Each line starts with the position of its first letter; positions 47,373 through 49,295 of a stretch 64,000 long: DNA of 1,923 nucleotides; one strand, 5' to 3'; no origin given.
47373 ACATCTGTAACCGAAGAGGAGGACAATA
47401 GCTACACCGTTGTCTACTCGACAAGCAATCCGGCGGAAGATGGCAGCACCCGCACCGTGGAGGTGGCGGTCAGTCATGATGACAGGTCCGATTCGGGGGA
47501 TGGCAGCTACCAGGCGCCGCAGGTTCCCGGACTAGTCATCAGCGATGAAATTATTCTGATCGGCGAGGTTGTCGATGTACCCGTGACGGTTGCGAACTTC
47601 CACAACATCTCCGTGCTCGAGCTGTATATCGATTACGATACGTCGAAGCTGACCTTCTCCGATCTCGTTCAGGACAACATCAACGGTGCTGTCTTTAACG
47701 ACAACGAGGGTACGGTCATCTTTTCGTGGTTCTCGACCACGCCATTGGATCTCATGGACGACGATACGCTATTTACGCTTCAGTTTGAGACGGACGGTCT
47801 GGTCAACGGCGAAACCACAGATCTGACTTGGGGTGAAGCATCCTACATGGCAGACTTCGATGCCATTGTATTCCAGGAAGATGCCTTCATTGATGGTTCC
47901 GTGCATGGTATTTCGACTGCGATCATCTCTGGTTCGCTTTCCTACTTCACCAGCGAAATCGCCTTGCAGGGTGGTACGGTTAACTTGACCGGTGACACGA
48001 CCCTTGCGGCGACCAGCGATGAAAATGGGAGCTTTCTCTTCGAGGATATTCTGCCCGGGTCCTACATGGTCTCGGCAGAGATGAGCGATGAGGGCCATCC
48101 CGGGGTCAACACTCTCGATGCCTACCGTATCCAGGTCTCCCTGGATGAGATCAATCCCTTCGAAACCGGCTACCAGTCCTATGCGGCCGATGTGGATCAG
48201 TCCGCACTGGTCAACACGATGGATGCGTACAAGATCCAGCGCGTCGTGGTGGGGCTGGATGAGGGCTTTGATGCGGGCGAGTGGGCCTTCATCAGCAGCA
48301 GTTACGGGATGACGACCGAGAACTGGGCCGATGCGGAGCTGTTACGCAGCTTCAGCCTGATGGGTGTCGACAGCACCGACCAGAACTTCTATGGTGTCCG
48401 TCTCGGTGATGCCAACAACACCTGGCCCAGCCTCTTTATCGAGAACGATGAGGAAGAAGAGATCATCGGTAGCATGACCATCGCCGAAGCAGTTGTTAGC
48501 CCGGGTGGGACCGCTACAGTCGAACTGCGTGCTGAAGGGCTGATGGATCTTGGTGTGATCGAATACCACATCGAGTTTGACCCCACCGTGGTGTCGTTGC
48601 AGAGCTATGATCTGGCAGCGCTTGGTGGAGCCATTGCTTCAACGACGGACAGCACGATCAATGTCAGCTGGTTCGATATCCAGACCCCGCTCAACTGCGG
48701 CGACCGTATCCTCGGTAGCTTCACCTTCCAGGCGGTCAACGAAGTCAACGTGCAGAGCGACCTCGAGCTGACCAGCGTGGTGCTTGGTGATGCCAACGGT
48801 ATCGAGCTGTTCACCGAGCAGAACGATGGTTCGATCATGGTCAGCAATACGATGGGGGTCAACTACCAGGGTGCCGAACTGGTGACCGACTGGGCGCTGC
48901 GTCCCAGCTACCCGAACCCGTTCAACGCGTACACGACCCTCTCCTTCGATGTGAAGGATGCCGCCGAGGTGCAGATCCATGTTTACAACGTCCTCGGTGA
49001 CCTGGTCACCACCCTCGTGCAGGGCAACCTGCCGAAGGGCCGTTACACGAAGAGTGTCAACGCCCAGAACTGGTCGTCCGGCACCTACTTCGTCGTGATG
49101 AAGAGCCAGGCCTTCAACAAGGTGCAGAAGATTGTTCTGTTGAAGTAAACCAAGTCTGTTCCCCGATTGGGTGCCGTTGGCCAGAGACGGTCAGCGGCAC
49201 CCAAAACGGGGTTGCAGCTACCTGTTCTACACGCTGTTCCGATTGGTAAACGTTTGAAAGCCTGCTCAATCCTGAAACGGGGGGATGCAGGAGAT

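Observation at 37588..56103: Tandem array of five paralogous giant T9SS cargo proteins carrying BOTH cohesin-like and dockerin-like modules plus LVIVD beta-propellers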

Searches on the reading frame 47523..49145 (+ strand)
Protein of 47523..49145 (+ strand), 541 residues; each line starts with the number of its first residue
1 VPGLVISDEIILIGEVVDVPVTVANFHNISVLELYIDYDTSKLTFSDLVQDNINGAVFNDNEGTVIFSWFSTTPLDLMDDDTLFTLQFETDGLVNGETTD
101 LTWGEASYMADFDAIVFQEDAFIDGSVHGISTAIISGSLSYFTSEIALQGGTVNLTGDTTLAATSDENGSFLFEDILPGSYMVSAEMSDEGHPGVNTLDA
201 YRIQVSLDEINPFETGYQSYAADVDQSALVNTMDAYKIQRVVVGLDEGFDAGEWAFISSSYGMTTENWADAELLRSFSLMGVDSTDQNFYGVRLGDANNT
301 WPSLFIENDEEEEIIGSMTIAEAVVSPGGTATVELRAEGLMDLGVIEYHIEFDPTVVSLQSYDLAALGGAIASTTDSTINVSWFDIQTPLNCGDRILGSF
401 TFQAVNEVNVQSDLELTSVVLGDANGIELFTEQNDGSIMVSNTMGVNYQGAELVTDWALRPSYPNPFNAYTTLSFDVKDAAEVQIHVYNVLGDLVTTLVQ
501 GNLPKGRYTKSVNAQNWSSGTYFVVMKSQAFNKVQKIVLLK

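Call 16: find_homologous_proteins(query=window:47523-49145:+, max_evalue=0.00001)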
Query seq(541 aa) (541 aa): 11 proteins with E <= 0.00001 among 8000 candidates.
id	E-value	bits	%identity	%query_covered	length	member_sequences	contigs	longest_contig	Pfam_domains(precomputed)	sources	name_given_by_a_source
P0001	1.8e-8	52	28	36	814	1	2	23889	PF17963.8,PF00963.25,PF18962.8,PF17803.8,PF13860.13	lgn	-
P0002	1.3e-7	49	27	40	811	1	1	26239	PF17963.8,PF00404.25,PF00963.25,PF18962.8,PF13860.13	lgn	-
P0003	1.4e-7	49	36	16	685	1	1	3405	PF18962.8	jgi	jgi:hypothetical protein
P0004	3.8e-7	48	38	18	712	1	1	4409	PF25168.2,PF24105.2,PF24805.2,PF24817.2,PF10584.15,PF23393.3,PF25460.2,PF00400.39,PF23414.2,PF23775.2,PF25174.2,PF24814.2,PF23381.2,PF25173.2,PF25171.2,PF12894.14,PF25175.2,PF24796.2,PF07676.19,PF24780.2,PF23409.2,PF25172.2,PF24782.3,PF25391.2,PF18962.8,PF24807.2,PF25047.1,PF26550.2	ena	-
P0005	5.6e-6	44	35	16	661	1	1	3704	PF13860.13,PF07995.18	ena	-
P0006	5.7e-6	44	35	16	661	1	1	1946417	PF13860.13,PF07995.18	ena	-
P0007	7.6e-6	43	33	16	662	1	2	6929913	PF13860.13,PF07995.18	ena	-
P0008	9.1e-6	43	35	16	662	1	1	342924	PF13860.13,PF07995.18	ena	-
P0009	9.3e-6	43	35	16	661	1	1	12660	PF13860.13,PF07995.18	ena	-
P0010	9.3e-6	43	35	16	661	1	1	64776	PF13860.13,PF07995.18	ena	-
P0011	9.3e-6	43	35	16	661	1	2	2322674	PF13860.13,PF07995.18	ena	-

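Call 21: search_solved_structures(query=A2, max_evalue=1, show_alignments=3)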
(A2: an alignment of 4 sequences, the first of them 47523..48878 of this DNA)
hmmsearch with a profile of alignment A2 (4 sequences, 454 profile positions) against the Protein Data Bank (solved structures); distinct sequences matched with E-value up to 1: 14.
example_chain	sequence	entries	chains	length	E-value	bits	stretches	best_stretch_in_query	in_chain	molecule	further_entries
9c7v_B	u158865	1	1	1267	2.9e-05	26.4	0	134-220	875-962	BOS complex subunit NOMO2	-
1g1k_A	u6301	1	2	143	4.2e-05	25.9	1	4-129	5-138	SCAFFOLDING PROTEIN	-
2vn5_A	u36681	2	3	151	5.1e-05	25.6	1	4-129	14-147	SCAFFOLDING PROTEIN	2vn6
6kg8_A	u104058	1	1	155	0.00037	22.7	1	3-50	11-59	Probably cellulosomal scaffolding protein, secreted cellulose-binding and cohesin domain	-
6kgc_A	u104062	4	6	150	0.00041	22.6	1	3-50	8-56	Probably cellulosomal scaffolding protein, secreted cellulose-binding and cohesin domain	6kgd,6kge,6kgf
4u3s_B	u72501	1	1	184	0.0014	20.9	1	144-187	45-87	Cellulosomal scaffoldin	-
4wi0_B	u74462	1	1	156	0.0015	20.7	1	144-187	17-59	Cellulosomal scaffoldin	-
5n5p_A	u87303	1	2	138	0.03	16.4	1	3-129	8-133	Putative cellulosomal scaffoldin protein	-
2q7z_A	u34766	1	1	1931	0.033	16.3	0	140-175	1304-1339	Complement receptor type 1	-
9c7u_B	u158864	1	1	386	0.042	16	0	146-221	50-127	BOS complex subunit NOMO2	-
4uyq_B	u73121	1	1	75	0.053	15.6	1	191-244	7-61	Cellulosomal scaffoldin adaptor protein B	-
4uyp_B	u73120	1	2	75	0.092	14.8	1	190-244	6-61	Cellulosomal scaffoldin adaptor protein B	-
3qec_A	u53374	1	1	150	0.14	14.3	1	164-190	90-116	Putative carbohydrate binding protein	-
1xpn_A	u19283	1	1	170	0.21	13.7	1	164-190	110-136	hypothetical protein PA1324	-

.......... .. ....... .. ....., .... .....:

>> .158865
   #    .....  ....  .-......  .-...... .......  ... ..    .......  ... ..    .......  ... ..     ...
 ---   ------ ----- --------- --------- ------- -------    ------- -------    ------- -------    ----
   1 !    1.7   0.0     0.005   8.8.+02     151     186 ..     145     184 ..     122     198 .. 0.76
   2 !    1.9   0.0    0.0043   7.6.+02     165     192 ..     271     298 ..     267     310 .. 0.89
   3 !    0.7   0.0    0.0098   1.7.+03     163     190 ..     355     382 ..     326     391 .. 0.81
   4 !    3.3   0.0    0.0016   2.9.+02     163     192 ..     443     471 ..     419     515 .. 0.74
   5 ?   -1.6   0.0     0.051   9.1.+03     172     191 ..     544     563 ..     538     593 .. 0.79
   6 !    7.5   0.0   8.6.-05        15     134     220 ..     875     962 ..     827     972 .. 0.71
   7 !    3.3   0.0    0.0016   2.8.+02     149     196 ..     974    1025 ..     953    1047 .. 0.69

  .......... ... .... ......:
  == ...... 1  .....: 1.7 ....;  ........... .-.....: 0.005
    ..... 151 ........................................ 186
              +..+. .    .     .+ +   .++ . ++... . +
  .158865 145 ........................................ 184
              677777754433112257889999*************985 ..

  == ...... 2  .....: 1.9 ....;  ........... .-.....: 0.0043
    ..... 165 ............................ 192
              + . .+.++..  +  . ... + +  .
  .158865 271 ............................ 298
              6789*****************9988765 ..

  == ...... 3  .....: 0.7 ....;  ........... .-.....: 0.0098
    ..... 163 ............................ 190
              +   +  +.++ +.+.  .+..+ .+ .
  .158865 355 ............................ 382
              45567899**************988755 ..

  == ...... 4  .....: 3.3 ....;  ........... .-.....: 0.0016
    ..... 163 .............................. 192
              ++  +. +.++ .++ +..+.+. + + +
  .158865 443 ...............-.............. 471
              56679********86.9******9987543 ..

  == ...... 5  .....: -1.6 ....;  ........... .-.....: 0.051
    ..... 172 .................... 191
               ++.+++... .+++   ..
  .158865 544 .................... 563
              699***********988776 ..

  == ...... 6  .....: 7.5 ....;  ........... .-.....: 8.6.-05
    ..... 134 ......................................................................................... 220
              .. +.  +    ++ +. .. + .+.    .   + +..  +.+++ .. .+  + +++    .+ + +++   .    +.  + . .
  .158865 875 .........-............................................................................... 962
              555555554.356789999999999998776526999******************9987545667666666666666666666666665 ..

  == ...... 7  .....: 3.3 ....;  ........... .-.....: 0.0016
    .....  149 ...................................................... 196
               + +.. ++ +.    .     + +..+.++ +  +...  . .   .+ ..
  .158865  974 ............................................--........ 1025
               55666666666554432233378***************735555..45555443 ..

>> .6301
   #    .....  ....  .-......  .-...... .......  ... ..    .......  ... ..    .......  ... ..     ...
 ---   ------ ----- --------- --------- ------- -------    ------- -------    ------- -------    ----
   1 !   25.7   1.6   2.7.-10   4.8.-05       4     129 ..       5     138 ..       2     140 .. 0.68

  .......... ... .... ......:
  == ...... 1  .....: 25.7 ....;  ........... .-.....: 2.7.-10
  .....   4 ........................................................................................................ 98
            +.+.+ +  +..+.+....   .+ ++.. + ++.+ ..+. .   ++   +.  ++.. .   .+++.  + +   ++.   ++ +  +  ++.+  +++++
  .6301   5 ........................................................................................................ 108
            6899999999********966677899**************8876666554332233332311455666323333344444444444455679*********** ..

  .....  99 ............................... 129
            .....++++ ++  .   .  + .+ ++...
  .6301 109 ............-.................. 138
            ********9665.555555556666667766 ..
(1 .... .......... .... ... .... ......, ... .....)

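Call 27: predict_structure(alignment_id=A2)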
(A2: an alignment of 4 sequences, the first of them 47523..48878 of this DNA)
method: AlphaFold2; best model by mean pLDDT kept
length: 452 residues; sequences in the alignment: 4
mean_pLDDT: 55.0   pTM: 0.43
mean pLDDT of the five models: 55.0, 47.7, 47.0, 41.1, 38.0
residues with pLDDT >= 90: 0; 70-90: 137; 50-70: 124; < 50: 191
segments of 3 or more residues with pLDDT < 50: 109-162, 164-167, 175-181, 185-195, 210-226, 231-233, 235-313, 443-452
pLDDT, mean of each block of 10 residues (from residue 1): 52 70 65 71 78 64 68 64 81 71 56 32 30 33 28 42 49 50 47 48 55 41 46 47 34 28 28 22 22 27 27 62 65 82 82 82 82 79 77 84 69 71 69 65 36 24
secondary structure, 60 per line:
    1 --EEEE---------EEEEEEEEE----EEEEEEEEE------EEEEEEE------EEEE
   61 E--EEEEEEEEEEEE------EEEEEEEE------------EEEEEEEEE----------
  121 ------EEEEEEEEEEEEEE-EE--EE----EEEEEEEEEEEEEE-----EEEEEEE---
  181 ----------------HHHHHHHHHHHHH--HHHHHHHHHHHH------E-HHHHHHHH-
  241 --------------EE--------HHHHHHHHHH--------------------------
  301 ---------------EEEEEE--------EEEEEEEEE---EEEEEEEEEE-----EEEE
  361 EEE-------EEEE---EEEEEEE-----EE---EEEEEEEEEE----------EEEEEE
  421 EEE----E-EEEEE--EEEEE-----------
elements in order: E3-6 E16-24 E29-37 E44-50 E57-61 E64-75 E82-89 E102-110 E127-140 E152-165 E171-177 H197-209 H212-223 H232-239 H265-274 E316-321 E330-338 E342-351 E357-363 E371-374 E378-384 E395-404 E415-423 E430-434 E437-441

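Call 28: search_protein_representatives(alignment_id=A2)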
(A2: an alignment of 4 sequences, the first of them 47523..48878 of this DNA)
Query: 4 sequences, 454 profile positions. Proteins with E-value up to 0.001 (for the whole library): 20530; up to 1e-10: 8683; up to 1e-30: 460. The best 150 are listed.
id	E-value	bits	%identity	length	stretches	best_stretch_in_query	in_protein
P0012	7.7e-238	806.3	-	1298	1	1-454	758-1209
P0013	1.1e-208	710.2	-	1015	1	2-453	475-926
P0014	1.8e-182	623.8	-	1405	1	2-452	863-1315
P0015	1.2e-178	611.2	-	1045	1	1-452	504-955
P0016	5.3e-176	602.5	-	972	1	1-454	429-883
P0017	1.1e-123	430.0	-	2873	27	131-190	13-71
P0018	3.5e-106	372.3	-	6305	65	137-190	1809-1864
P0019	2.3e-97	343.2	-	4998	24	147-188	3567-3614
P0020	1.4e-94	334.0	-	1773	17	121-189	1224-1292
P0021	7.7e-94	331.6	-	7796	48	146-186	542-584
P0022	3.9e-91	322.7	-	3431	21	149-191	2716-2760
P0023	1.3e-89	317.7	-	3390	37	135-188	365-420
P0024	9.8e-85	301.6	-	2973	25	135-188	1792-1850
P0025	7.7e-84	298.6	-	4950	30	149-187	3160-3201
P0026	8.5e-74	265.5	-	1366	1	130-443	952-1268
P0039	2.8e-62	227.6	-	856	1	3-442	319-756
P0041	7.8e-61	222.8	-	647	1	2-406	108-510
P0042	1.1e-60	222.3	-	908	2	4-443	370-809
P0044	8.1e-60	219.5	-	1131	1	5-431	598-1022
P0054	5.7e-56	206.8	-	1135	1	3-445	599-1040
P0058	3.3e-55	204.3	-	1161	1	3-441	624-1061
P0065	1.5e-54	202.1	-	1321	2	4-442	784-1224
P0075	9.8e-53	196.1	-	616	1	5-440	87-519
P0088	5.8e-50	187.0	-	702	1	4-450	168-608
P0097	5.0e-49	183.9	-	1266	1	5-444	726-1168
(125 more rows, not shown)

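Call 38: search_protein_families(library=pfam, proteins=[P0039, P0042, P0044, P0054, P0058, P0065, P0088, P0097, P0075, P0041], max_evalue=0.01)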
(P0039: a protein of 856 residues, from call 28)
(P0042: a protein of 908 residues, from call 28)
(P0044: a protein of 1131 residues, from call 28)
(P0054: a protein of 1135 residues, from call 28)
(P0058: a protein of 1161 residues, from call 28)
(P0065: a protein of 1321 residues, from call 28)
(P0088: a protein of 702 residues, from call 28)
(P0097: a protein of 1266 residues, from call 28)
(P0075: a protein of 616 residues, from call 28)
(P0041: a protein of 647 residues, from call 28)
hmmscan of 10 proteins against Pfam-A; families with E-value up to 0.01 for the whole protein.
P0039 (856 aa): 12 families
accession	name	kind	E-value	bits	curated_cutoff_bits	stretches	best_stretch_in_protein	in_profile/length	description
PF08309.17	LVIVD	-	2.1e-50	168.2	20.2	6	34-71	1-39/42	LVIVD repeat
PF00963.24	Cohesin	-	6.1e-14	52.8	24.1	1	319-424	2-117/139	Cohesin domain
PF18962.6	Por_Secre_tail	-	7.7e-12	45.8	27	1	778-852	2-73/75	Secretion system C-terminal sorting domain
PF17210.9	SdrD_B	-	6.3e-07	30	29.7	1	449-512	7-72/112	SdrD B-like domain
PF13620.12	CarboxypepD_reg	-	3e-06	27.9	32.3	1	464-501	12-52/82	Carboxypeptidase regulatory-like domain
PF09826.15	Beta_propel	-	2.7e-05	23.7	22.4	1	50-203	87-252/495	Beta propeller domain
PF00404.24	Dockerin_1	-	0.00042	20.9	22.9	1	507-559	5-56/57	Dockerin type I domain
PF17802.7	SpaA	-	0.00051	20.6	23.1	1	466-501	16-56/91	Prealbumin-like fold domain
PF13860.13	FlgD_ig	-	0.00064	20.1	27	1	788-841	14-73/79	FlgD Ig-like domain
PF13715.12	CarbopepD_reg_2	-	0.0012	19.3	32.2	1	453-501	1-48/88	CarboxypepD_reg-like domain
PF13585.12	CHU_C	-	0.0078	16.8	27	0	792-851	23-81/86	CHU_C Type IX secretion signal domain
PF23193.1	NOMO_3rd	-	0.0078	16.7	27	0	479-514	60-95/120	NOMO third transthyretin-like domain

P0042 (908 aa): 8 families
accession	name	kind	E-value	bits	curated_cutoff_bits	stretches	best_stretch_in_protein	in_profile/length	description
PF13517.12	FG-GAP_3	-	8.5e-30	103.6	26.9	6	287-346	1-60/61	FG-GAP-like repeat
PF00963.24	Cohesin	-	6.8e-17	62.4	24.1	2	370-497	3-139/139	Cohesin domain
PF18962.6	Por_Secre_tail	-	4.3e-10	40.2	27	1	830-904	2-73/75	Secretion system C-terminal sorting domain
PF13620.12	CarboxypepD_reg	-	1.6e-05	25.6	32.3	1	503-551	2-52/82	Carboxypeptidase regulatory-like domain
PF17210.9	SdrD_B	-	3.1e-05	24.6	29.7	1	500-553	8-64/112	SdrD B-like domain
PF13860.13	FlgD_ig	-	0.00037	20.9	27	0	839-896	13-76/79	FlgD Ig-like domain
PF00404.24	Dockerin_1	-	0.00053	20.6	22.9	1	557-609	5-56/57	Dockerin type I domain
PF13715.12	CarbopepD_reg_2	-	0.0036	17.7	32.2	1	503-551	1-48/88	CarboxypepD_reg-like domain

P0044 (1131 aa): 7 families
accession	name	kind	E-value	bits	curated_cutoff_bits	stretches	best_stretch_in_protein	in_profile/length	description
PF19190.6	BACON_2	-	1.3e-23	83.2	25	3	416-484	19-91/94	Viral BACON domain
PF00963.24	Cohesin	-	2.7e-16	60.5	24.1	2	908-1010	1-115/139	Cohesin domain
PF13860.13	FlgD_ig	-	1.2e-07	32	27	1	1068-1117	24-74/79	FlgD Ig-like domain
PF18962.6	Por_Secre_tail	-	1.1e-05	26.1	27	0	1050-1121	3-67/75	Secretion system C-terminal sorting domain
PF00404.24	Dockerin_1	-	0.00098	19.7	22.9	1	783-835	5-56/57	Dockerin type I domain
PF13585.12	CHU_C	-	0.002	18.6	27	1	1068-1118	28-72/86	CHU_C Type IX secretion signal domain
PF17210.9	SdrD_B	-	0.0053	17.4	29.7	0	740-786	22-70/112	SdrD B-like domain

P0054 (1135 aa): 8 families
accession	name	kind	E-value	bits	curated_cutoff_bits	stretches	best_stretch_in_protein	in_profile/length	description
PF04151.21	PPC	-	4.9e-15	56.6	25.9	3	32-101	1-70/70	Bacterial pre-peptidase C-terminal domain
PF00963.24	Cohesin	-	2.2e-14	54.3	24.1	1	915-1035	4-137/139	Cohesin domain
PF18962.6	Por_Secre_tail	-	8.1e-14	52.1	27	1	1058-1132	3-74/75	Secretion system C-terminal sorting domain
PF13620.12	CarboxypepD_reg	-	1.8e-05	25.4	32.3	1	744-788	12-59/82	Carboxypeptidase regulatory-like domain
PF13715.12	CarbopepD_reg_2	-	0.00031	21.1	32.2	1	733-782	1-49/88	CarboxypepD_reg-like domain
PF13860.13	FlgD_ig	-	0.002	18.5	27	0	1066-1117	11-70/79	FlgD Ig-like domain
PF00404.24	Dockerin_1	-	0.0038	17.8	22.9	0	787-839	5-56/57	Dockerin type I domain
PF17210.9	SdrD_B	-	0.0043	17.7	29.7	1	746-785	24-66/112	SdrD B-like domain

P0058 (1161 aa): 7 families
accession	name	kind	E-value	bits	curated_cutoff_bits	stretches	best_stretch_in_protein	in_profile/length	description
PF00963.24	Cohesin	-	6.5e-15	56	24.1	2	937-1048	1-124/139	Cohesin domain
PF13860.13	FlgD_ig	-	4.7e-09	36.5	27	1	1090-1147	16-74/79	FlgD Ig-like domain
PF18962.6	Por_Secre_tail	-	1.4e-07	32.1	27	1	1078-1158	2-74/75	Secretion system C-terminal sorting domain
PF13620.12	CarboxypepD_reg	-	6.7e-05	23.6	32.3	1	769-810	12-57/82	Carboxypeptidase regulatory-like domain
PF20773.4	InhA-like_MAM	-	0.00025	21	26.9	0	70-120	118-164/191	Immune inhibitor A-like, MAM domain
PF13585.12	CHU_C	-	0.00062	20.3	27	1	1095-1150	26-74/86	CHU_C Type IX secretion signal domain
PF00404.24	Dockerin_1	-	0.0007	20.2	22.9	1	816-862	10-56/57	Dockerin type I domain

P0065 (1321 aa): 7 families
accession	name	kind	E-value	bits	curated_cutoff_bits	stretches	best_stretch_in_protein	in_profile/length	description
PF00963.24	Cohesin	-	1.3e-13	51.8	24.1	1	1103-1212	4-127/139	Cohesin domain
PF20773.4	InhA-like_MAM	-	1.2e-11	44.9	26.9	1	102-210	59-172/191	Immune inhibitor A-like, MAM domain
PF13860.13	FlgD_ig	-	4.7e-06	26.9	27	1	1257-1308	23-75/79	FlgD Ig-like domain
PF18962.6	Por_Secre_tail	-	9.4e-05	23.1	27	1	1239-1311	2-67/75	Secretion system C-terminal sorting domain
PF17210.9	SdrD_B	-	0.0003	21.4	29.7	1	928-970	21-66/112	SdrD B-like domain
PF00404.24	Dockerin_1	-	0.00055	20.5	22.9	1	976-1023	9-56/57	Dockerin type I domain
PF13620.12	CarboxypepD_reg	-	0.0028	18.4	32.3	0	929-968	12-54/82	Carboxypeptidase regulatory-like domain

P0088 (702 aa): 5 families
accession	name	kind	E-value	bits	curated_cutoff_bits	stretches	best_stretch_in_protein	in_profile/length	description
PF18962.6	Por_Secre_tail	-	1.1e-10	42.1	27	1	622-690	1-66/75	Secretion system C-terminal sorting domain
PF01551.29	Peptidase_M23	-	7e-08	33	28.7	1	37-120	3-90/96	Peptidase family M23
PF00963.24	Cohesin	-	7.9e-05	23.3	24.1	1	481-529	4-54/139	Cohesin domain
PF13860.13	FlgD_ig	-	0.00043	20.7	27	1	630-687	11-74/79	FlgD Ig-like domain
PF13620.12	CarboxypepD_reg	-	0.0083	16.9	32.3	0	299-349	1-53/82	Carboxypeptidase regulatory-like domain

P0097 (1266 aa): 9 families
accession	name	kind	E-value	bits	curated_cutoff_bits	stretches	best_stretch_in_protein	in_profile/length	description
PF19190.6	BACON_2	-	5e-24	84.5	25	3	179-235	3-62/94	Viral BACON domain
PF00963.24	Cohesin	-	7.1e-12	46.1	24.1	1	1042-1134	2-105/139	Cohesin domain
PF13860.13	FlgD_ig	-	2e-07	31.3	27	1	1199-1247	20-69/79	FlgD Ig-like domain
PF17210.9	SdrD_B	-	2.3e-05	25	29.7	1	868-916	18-69/112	SdrD B-like domain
PF13620.12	CarboxypepD_reg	-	7.3e-05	23.5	32.3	1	868-913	8-56/82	Carboxypeptidase regulatory-like domain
PF13585.12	CHU_C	-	0.00024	21.6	27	1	1191-1253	17-72/86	CHU_C Type IX secretion signal domain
PF18962.6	Por_Secre_tail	-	0.00029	21.5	27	1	1185-1261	3-72/75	Secretion system C-terminal sorting domain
PF22544.2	HYDIN_VesB_CFA65-like_Ig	-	0.00032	21.3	25.5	0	622-705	1-89/100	HYDIN/CFA65/VesB-like, Ig-like domain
PF00404.24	Dockerin_1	-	0.004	17.8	22.9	0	920-967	10-56/57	Dockerin type I domain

P0075 (616 aa): 3 families
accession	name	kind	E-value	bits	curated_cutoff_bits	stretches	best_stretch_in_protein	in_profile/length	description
PF18962.6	Por_Secre_tail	-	4.1e-09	37.1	27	1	539-613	3-74/75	Secretion system C-terminal sorting domain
PF00963.24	Cohesin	-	5.5e-09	36.8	24.1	1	401-500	6-115/139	Cohesin domain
PF13860.13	FlgD_ig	-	7.8e-05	23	27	1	548-590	14-61/79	FlgD Ig-like domain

P0041 (647 aa): 5 families
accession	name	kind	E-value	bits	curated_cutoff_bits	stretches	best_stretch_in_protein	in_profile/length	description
PF00963.24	Cohesin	-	3.9e-13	50.2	24.1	2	425-535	5-127/139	Cohesin domain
PF13860.13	FlgD_ig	-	2.9e-08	34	27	1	571-633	11-74/79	FlgD Ig-like domain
PF18962.6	Por_Secre_tail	-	0.00076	20.2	27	1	564-636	2-66/75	Secretion system C-terminal sorting domain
PF13620.12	CarboxypepD_reg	-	0.0017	19.1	32.3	1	252-291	11-53/82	Carboxypeptidase regulatory-like domain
PF00404.24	Dockerin_1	-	0.0052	17.4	22.9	0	301-348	10-56/57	Dockerin type I domain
